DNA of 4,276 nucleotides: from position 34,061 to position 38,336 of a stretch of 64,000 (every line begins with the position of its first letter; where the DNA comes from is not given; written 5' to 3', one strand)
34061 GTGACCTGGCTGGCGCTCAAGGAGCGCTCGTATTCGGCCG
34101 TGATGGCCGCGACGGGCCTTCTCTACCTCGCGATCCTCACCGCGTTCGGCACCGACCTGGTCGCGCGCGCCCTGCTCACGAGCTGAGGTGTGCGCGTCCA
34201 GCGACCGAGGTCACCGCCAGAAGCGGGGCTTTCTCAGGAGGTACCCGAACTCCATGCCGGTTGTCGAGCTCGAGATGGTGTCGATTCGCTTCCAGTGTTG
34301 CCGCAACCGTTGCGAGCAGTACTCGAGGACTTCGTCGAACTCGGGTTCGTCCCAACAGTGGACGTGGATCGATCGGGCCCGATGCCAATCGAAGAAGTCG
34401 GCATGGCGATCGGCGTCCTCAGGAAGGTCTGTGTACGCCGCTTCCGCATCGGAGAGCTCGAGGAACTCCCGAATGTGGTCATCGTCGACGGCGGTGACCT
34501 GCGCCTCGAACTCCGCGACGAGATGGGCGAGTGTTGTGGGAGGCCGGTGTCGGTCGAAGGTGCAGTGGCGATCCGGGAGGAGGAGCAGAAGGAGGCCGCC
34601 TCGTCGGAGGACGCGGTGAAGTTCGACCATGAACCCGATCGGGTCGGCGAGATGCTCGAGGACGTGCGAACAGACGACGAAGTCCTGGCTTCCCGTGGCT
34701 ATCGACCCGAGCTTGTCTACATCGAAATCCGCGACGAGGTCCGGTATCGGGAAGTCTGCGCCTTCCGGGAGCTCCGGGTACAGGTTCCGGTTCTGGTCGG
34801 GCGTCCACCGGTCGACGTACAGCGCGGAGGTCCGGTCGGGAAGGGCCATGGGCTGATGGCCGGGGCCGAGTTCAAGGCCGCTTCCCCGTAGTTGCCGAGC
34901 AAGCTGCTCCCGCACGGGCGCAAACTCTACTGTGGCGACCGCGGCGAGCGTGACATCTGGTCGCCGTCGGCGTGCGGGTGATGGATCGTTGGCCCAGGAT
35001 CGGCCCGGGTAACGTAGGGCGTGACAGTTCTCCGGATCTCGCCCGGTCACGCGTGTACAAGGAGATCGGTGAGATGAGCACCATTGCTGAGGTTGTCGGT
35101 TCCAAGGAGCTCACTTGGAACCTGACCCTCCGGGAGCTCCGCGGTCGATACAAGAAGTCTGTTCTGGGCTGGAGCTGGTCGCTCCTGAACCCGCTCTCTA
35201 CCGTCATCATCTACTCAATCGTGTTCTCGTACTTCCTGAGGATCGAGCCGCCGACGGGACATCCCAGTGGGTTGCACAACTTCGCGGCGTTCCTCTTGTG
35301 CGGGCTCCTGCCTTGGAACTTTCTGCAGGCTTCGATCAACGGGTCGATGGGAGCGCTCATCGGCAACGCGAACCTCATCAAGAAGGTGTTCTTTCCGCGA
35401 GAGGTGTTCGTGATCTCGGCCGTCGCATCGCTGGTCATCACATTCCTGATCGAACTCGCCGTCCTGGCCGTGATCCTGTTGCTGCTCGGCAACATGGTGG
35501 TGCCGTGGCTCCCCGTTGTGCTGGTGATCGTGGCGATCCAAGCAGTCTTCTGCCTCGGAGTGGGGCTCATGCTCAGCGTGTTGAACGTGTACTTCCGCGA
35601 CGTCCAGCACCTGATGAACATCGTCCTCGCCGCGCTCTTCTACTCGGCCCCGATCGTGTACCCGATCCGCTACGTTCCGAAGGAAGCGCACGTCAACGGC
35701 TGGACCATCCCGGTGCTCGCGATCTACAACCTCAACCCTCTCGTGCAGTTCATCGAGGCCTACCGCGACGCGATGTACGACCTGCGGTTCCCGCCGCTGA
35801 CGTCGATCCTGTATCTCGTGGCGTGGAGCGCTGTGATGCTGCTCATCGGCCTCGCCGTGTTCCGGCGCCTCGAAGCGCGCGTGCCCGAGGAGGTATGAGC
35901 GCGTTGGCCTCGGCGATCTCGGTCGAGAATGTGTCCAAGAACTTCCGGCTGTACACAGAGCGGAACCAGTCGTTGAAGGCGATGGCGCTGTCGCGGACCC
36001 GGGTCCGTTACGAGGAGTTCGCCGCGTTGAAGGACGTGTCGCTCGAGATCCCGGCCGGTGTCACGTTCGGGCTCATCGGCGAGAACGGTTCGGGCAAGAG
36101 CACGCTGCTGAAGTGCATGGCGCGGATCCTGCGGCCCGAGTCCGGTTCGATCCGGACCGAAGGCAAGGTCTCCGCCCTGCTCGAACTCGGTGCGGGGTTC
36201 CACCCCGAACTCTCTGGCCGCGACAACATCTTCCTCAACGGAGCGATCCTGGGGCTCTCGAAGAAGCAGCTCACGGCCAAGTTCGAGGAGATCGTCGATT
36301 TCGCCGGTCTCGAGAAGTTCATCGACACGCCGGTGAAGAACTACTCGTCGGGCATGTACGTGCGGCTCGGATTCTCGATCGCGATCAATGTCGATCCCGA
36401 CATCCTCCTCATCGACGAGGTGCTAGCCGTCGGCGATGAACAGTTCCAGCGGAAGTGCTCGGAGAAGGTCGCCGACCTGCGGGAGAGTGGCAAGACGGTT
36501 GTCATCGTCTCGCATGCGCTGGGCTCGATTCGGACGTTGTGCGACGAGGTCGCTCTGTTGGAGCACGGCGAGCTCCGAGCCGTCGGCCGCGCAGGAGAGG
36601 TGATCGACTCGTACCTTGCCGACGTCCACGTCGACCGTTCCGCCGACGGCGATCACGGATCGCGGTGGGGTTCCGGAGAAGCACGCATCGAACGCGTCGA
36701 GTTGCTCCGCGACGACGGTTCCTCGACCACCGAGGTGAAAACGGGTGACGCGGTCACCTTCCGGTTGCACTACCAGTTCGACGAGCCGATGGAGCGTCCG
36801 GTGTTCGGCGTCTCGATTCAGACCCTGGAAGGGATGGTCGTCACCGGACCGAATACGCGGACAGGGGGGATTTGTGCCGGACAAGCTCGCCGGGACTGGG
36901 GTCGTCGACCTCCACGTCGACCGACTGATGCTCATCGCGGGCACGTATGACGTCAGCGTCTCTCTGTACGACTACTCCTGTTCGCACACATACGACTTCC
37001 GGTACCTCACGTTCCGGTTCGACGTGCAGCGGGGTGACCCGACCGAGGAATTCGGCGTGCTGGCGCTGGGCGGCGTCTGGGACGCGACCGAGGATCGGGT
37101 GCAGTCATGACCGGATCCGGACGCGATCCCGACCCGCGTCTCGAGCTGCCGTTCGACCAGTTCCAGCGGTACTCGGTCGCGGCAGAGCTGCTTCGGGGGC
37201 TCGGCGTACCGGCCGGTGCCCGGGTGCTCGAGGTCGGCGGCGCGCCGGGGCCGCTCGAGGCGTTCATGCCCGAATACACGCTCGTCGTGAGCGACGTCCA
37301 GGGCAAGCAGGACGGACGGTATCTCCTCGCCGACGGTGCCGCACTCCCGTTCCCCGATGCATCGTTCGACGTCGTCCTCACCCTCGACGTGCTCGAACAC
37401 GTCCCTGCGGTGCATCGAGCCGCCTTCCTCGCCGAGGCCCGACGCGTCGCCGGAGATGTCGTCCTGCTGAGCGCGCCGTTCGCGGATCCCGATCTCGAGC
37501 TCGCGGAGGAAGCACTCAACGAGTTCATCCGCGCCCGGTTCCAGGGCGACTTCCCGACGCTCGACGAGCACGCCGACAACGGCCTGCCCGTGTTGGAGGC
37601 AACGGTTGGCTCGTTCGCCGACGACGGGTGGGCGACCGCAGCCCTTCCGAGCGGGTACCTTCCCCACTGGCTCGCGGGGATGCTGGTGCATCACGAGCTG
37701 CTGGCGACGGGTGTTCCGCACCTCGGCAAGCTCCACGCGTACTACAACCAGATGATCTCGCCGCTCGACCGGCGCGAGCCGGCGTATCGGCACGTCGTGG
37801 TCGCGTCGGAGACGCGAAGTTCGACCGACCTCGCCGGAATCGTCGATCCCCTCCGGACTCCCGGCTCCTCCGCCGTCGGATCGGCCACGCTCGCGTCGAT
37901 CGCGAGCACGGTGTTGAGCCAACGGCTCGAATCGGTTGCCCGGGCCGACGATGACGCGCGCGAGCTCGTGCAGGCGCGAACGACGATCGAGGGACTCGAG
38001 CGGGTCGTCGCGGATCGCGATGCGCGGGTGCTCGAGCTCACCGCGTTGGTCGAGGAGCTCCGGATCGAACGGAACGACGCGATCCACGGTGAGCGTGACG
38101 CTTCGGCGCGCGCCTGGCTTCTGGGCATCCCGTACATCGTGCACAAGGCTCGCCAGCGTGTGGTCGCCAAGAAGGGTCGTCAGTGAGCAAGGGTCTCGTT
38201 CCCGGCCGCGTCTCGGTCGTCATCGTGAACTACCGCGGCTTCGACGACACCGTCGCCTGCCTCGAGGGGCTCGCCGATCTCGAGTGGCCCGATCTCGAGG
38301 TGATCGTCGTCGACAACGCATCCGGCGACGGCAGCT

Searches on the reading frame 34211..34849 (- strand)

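Call 78: search_protein_families(library=pfam, proteins=[window:34211-34849:-], max_evalue=0.001)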
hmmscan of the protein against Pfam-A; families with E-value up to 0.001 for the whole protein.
window:34211-34849:- (212 aa): 4 families
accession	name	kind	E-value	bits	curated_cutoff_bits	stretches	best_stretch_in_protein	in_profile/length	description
PF08241.18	Methyltransf_11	-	7.6e-10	39.7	21.2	1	42-88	49-94/95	Methyltransferase domain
PF13489.12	Methyltransf_23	-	1.2e-07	32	27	1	53-132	80-124/164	Methyltransferase domain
PF08242.18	Methyltransf_12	-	3.2e-06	28.2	30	1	49-87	64-98/98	Methyltransferase domain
PF13649.12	Methyltransf_25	-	0.0004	21.5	27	0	50-85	60-97/97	Methyltransferase domain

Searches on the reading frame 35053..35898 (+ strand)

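Call 22: search_protein_families(library=pfam, proteins=[window:35053-35898:+], max_evalue=0.001)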
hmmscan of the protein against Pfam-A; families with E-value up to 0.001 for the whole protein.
window:35053-35898:+ (281 aa): 1 family
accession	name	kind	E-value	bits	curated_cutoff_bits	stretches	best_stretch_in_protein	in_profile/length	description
PF01061.29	ABC2_membrane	-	1.3e-14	54.7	26.9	1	21-242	3-211/211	ABC-2 type transporter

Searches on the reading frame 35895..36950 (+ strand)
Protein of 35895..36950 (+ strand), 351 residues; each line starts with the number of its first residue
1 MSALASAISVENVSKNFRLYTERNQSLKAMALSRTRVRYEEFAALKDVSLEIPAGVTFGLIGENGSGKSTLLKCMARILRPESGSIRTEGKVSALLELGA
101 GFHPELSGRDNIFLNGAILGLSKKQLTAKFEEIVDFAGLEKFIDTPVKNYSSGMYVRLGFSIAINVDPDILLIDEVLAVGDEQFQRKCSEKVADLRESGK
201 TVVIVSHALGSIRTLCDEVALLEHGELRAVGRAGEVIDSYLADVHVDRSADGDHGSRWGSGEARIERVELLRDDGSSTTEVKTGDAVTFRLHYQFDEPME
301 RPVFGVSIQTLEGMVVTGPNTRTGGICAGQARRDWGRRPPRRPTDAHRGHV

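Call 22: search_protein_families(library=pfam, proteins=[window:35895-36950:+], max_evalue=0.001)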
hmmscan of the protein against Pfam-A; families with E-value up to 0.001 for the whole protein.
window:35895-36950:+ (351 aa): 5 families
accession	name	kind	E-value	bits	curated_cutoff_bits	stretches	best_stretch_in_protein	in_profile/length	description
PF00005.33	ABC_tran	-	7.2e-21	75.7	25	1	45-176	1-135/137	ABC transporter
PF14524.12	Wzt_C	-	2.5e-19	70.1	30.4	1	256-323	3-70/143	Wzt C-terminal domain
PF13555.12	AAA_29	-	2.1e-05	24.6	27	1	52-83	19-50/61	P-loop containing region of AAA domain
PF13304.12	AAA_21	-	6.6e-05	23.6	27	1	59-81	3-25/304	AAA domain, putative AbiEii toxin, Type IV TA system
PF13476.12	AAA_23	-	9e-05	23.6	27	1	37-84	2-48/201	AAA domain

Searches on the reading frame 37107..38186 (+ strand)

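Call 22: search_protein_families(library=pfam, proteins=[window:37107-38186:+], max_evalue=0.001)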
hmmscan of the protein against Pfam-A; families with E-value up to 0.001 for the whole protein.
window:37107-38186:+ (359 aa): 3 families
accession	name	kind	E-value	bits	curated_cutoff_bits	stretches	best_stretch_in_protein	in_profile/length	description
PF08241.18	Methyltransf_11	-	8.9e-09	36.3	21.2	1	68-114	40-86/95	Methyltransferase domain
PF13489.12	Methyltransf_23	-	2.3e-06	27.9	27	1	19-128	4-123/164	Methyltransferase domain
PF13649.12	Methyltransf_25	-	4.8e-06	27.6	27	1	70-114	48-92/97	Methyltransferase domain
